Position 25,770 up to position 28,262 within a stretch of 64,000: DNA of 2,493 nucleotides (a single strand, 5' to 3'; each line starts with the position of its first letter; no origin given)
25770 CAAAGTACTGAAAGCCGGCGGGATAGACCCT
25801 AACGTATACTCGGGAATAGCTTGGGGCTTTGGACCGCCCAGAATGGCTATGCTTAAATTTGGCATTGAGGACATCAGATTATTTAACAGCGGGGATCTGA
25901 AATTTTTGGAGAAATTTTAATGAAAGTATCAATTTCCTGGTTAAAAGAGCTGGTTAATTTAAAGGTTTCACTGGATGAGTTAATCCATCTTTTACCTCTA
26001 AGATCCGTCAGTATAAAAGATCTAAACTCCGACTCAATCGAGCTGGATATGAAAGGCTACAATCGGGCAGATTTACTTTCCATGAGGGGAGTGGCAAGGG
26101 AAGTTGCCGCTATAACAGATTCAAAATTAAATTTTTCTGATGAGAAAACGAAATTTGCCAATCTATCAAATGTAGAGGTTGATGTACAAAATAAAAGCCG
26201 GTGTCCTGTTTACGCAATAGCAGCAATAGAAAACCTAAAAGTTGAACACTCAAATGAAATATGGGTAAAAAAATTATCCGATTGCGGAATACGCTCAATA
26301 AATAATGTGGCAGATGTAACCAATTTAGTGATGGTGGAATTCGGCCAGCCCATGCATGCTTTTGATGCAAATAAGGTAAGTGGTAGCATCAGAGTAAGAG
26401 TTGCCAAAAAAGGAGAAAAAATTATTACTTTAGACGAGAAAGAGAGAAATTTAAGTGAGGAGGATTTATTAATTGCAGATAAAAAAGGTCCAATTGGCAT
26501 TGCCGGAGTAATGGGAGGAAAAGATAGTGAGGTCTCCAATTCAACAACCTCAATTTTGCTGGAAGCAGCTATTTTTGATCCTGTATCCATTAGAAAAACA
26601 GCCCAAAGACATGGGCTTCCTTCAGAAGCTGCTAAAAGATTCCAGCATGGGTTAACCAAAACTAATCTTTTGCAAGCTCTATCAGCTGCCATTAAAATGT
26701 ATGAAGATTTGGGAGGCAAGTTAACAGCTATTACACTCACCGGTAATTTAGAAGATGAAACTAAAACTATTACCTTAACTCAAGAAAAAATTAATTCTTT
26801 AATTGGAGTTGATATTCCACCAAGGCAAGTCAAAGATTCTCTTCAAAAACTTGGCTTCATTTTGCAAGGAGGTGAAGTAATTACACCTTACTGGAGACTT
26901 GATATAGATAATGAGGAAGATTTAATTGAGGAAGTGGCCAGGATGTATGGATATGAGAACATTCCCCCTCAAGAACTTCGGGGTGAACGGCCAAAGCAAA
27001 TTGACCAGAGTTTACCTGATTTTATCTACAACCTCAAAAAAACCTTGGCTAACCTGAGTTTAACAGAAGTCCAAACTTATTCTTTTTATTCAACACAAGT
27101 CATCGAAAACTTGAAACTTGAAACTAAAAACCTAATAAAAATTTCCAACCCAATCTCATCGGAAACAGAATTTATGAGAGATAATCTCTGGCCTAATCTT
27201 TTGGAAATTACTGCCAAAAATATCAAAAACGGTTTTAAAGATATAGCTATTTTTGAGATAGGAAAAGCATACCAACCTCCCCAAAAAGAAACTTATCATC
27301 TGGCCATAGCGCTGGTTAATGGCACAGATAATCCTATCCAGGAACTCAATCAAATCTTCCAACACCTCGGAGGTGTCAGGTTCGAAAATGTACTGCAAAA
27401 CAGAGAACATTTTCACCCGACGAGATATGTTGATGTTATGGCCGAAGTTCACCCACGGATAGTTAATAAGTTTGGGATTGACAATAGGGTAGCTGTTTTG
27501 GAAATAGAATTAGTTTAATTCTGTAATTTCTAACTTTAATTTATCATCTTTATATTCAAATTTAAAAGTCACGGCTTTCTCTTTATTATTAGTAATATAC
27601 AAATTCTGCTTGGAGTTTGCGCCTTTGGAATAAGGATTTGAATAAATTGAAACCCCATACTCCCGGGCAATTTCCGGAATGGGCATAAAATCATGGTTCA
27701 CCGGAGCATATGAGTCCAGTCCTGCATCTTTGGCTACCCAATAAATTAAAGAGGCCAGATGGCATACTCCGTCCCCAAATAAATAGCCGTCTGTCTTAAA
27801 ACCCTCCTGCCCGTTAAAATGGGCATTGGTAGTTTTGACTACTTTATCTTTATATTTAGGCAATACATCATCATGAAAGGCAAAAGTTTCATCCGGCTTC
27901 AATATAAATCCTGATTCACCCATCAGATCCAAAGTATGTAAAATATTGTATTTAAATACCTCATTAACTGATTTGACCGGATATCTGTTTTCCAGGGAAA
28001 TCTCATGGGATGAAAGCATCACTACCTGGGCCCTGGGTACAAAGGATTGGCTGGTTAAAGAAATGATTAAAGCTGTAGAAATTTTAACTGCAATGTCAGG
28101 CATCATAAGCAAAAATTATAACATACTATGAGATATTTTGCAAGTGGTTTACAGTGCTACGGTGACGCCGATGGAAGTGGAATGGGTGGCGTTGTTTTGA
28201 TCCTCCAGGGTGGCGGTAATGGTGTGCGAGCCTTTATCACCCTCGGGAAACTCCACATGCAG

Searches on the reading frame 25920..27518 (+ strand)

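Call 57: search_protein_families(library=pfam, proteins=[window:25920-27518:+], max_evalue=0.001)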
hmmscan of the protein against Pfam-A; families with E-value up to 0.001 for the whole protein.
window:25920-27518:+ (532 aa): 3 families
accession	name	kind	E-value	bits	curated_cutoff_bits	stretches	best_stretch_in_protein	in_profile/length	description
PF03483.22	B3_4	-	4.3e-62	209.2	29.3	1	95-265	2-173/174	B3/4 domain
PF17759.6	tRNA_synthFbeta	-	1.8e-29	103.2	22.4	1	368-531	21-214/214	Phenylalanyl tRNA synthetase beta chain CLM domain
PF03484.21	B5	-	2.5e-20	72.9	28.6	1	284-345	1-67/67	tRNA synthetase B5 domain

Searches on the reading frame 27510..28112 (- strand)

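Call 57: search_protein_families(library=pfam, proteins=[window:27510-28112:-], max_evalue=0.001)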
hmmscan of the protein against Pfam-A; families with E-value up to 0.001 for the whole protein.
window:27510-28112:- (200 aa): 1 family
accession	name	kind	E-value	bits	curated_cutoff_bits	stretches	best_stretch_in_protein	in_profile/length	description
PF04294.18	VanW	-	2.2e-10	40.6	27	1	67-196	14-129/130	VanW like protein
